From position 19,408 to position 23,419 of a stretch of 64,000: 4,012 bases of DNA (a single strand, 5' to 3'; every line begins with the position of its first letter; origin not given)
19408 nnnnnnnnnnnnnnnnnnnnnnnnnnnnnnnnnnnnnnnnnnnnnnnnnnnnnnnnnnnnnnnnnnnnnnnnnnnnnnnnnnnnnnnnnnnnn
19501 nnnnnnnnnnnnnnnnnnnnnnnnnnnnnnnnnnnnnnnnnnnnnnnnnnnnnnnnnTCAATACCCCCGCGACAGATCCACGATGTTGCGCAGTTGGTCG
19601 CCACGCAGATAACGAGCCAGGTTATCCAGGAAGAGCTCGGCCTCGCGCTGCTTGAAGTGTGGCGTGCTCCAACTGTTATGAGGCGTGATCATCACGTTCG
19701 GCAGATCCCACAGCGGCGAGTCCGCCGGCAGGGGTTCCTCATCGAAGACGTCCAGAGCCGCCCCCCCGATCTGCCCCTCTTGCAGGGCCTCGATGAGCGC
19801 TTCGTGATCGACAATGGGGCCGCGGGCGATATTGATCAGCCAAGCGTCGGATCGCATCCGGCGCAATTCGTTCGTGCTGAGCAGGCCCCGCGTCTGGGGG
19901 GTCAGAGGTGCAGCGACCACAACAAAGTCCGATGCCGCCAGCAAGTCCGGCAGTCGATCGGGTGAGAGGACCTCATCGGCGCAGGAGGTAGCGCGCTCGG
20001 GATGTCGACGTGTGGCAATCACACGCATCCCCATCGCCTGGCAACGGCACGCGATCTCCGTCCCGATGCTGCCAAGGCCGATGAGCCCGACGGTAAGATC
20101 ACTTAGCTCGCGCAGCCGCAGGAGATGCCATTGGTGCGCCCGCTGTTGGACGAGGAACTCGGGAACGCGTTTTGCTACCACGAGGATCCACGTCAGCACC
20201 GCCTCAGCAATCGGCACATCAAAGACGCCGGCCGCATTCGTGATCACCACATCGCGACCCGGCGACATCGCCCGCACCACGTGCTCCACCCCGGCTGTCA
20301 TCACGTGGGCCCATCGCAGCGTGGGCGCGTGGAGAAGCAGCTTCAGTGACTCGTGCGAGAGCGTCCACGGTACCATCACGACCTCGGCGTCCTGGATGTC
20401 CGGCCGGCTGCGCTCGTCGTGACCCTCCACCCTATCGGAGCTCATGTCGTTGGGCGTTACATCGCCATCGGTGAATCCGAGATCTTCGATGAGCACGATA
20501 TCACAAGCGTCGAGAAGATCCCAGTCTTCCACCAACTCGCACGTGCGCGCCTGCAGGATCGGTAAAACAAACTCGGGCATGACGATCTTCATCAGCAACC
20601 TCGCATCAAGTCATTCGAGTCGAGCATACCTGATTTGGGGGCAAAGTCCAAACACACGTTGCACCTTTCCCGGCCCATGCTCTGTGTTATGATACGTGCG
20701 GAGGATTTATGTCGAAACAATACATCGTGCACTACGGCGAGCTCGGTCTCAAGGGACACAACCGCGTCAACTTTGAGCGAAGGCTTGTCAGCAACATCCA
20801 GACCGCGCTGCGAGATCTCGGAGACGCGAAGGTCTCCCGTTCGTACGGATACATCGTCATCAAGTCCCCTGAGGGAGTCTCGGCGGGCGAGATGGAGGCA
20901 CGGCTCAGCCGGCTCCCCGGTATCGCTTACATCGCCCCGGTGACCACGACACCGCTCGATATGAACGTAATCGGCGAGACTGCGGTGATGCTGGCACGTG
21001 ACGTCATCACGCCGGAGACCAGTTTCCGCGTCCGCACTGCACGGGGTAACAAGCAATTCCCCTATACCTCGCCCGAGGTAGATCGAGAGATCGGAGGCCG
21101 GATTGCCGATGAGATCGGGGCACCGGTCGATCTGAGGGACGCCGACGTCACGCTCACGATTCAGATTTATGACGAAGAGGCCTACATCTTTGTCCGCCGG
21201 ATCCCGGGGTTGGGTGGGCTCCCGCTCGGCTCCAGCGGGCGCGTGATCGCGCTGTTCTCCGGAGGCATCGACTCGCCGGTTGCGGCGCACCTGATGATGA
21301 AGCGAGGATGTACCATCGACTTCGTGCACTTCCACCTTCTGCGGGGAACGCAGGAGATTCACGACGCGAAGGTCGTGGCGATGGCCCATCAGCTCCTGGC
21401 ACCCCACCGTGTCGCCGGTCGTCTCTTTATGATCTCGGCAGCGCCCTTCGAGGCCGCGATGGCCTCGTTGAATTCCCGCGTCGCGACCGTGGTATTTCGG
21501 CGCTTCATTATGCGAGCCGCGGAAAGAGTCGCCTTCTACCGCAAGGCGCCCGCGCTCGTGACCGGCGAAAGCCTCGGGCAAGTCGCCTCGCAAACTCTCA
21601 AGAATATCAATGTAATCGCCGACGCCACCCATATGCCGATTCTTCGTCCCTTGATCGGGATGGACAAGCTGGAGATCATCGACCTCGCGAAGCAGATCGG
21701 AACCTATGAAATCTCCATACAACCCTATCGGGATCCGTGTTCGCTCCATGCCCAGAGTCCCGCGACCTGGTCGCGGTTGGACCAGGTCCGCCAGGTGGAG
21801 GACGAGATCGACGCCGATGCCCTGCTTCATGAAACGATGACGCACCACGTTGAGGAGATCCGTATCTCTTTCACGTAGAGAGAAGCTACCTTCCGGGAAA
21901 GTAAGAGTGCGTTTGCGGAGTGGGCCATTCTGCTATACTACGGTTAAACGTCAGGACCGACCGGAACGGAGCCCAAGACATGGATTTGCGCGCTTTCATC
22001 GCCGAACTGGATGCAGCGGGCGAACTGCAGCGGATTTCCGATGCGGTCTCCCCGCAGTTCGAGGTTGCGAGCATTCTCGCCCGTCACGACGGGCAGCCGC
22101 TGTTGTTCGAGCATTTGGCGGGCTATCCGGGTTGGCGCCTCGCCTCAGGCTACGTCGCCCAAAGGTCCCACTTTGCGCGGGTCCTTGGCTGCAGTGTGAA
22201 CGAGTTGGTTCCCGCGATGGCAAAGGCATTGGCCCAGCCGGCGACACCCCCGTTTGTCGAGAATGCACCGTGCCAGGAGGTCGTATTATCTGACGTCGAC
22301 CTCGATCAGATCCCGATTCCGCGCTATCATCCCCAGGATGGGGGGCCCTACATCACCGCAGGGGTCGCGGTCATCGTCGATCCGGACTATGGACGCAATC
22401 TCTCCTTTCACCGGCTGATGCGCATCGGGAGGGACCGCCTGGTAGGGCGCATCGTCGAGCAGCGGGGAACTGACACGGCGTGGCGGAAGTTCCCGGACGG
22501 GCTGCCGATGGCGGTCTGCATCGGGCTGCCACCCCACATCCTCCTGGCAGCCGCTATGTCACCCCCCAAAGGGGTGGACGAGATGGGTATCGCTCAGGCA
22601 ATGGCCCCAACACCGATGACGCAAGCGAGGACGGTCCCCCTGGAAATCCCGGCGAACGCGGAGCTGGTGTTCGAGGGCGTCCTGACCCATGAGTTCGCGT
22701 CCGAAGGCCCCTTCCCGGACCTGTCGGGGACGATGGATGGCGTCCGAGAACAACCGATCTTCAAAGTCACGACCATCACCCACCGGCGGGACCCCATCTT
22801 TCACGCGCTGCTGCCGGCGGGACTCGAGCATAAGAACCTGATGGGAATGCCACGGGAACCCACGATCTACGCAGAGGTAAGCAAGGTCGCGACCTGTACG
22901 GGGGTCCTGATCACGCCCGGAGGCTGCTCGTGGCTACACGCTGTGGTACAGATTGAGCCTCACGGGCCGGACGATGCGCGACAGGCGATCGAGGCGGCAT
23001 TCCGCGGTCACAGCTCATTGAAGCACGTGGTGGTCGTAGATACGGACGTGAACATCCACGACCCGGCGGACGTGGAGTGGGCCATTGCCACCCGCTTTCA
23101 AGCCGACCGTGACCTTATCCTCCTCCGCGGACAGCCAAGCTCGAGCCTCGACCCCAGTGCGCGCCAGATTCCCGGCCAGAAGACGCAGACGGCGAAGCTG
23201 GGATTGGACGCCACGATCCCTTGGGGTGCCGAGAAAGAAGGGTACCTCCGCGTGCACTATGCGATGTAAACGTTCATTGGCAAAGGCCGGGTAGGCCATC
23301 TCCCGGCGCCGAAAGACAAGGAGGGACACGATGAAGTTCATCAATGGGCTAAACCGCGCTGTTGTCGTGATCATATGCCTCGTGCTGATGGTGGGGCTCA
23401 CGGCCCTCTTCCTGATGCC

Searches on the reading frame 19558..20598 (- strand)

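Call 14: search_protein_families(library=pfam, proteins=[window:19558-20598:-])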
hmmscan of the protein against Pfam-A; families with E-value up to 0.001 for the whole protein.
window:19558-20598:- (346 aa): 4 families
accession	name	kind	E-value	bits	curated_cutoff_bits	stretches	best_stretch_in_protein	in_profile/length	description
PF02826.25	2-Hacid_dh_C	-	1.6e-59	200.7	25.1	1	136-308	2-177/178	D-isomer specific 2-hydroxyacid dehydrogenase, NAD binding domain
PF03807.23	F420_oxidored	-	5.8e-07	30.5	21.6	1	169-233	1-70/94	NADP oxidoreductase coenzyme F420-dependent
PF00389.36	2-Hacid_dh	-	5e-06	26.7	24.6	1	67-340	36-133/134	D-isomer specific 2-hydroxyacid dehydrogenase, catalytic domain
PF03446.21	NAD_binding_2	-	1.9e-05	25.2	21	1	169-275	1-110/161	NAD binding domain of 6-phosphogluconate dehydrogenase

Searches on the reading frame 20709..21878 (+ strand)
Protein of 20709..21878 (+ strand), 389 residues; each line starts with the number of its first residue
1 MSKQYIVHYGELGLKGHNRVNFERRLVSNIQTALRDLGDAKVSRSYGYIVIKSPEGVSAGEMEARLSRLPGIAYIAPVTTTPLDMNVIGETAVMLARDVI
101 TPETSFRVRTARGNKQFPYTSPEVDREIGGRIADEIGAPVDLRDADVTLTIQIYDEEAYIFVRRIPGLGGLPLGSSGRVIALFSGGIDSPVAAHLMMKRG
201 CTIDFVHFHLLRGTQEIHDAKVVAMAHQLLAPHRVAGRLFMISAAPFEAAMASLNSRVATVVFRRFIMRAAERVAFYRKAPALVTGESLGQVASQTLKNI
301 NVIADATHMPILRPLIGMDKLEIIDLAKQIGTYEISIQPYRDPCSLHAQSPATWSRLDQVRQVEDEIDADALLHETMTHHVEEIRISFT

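Call 14: search_protein_families(library=pfam, proteins=[window:20709-21878:+])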
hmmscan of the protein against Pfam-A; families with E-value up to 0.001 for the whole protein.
window:20709-21878:+ (389 aa): 5 families
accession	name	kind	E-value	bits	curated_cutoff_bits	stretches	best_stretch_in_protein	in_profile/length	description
PF02568.20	ThiI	-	3.9e-62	209.8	20.5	1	174-367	1-195/197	Thiamine biosynthesis protein (ThiI)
PF22025.1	ThiI_fer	-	2.3e-17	63.6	25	1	5-75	2-71/72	ThiI ferredoxin-like domain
PF02926.22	THUMP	-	1.1e-13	51.9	20.6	1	85-162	4-83/84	THUMP domain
PF06508.19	QueC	-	3.3e-07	30.5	22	0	179-229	2-53/210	Queuosine biosynthesis protein QueC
PF03054.22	tRNA_Me_trans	-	0.00079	19.6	20.6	0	178-238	2-62/202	tRNA methyl transferase HUP domain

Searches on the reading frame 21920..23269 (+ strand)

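Call 13: search_protein_families(library=pfam, proteins=[window:21920-23269:+])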
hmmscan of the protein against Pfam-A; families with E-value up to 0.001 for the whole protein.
window:21920-23269:+ (449 aa): 3 families
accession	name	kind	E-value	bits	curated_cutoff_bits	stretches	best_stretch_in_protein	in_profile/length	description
PF01977.22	UbiD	-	6.5e-57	192.5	23.3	1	114-300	6-204/206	3-octaprenyl-4-hydroxybenzoate carboxy-lyase Rift-related domain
PF20696.2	UbiD_C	-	5.3e-31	107.7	24.2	1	306-431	2-127/127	3-octaprenyl-4-hydroxybenzoate carboxy-lyase C-terminal domain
PF20695.2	UbiD_N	-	4.6e-13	49.5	24.3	1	27-103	1-77/78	3-octaprenyl-4-hydroxybenzoate carboxy-lyase N-terminal domain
